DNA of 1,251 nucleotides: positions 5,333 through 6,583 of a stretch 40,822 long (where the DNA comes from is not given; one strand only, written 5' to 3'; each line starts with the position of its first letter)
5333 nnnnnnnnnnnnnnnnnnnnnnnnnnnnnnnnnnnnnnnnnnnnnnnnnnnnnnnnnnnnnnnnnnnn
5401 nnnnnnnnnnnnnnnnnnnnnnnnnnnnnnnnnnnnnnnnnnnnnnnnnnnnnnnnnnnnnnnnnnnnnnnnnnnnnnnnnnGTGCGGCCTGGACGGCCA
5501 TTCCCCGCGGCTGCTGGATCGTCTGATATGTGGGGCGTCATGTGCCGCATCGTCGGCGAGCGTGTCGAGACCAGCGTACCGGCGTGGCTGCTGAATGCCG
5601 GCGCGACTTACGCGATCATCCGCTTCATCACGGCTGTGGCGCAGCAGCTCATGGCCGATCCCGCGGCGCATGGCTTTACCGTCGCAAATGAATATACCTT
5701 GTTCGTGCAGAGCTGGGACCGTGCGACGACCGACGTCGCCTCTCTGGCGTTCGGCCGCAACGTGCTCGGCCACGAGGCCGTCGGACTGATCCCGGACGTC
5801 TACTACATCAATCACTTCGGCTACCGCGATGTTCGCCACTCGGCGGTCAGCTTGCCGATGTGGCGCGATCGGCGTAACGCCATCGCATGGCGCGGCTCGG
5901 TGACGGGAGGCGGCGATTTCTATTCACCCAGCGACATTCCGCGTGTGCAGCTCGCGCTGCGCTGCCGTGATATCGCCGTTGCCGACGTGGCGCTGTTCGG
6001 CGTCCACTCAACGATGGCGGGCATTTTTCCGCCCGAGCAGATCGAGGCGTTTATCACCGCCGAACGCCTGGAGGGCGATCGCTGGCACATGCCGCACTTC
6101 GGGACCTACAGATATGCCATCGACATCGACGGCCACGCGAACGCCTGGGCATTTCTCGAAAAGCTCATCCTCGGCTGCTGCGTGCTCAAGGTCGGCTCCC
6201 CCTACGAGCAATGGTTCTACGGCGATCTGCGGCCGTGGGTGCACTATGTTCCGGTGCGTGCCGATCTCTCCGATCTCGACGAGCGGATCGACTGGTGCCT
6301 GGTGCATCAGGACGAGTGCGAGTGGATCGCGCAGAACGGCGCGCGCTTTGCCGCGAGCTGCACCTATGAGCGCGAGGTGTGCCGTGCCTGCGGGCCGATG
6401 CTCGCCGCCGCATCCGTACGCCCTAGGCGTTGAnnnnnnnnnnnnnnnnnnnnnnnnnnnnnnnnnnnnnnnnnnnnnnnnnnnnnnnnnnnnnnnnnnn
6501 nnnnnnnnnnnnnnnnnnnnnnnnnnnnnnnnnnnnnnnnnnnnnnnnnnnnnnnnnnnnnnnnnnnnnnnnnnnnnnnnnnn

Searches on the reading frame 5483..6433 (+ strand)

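Call 6: search_protein_families(library=pfam, proteins=[window:5483-6433:+], max_evalue=0.001)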
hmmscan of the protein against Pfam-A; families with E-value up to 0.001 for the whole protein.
window:5483-6433:+ (316 aa): 1 family
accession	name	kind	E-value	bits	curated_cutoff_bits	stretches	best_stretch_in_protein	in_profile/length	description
PF05686.18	Glyco_transf_90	-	1e-19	71.2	24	1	202-291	209-300/396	Glycosyl transferase family 90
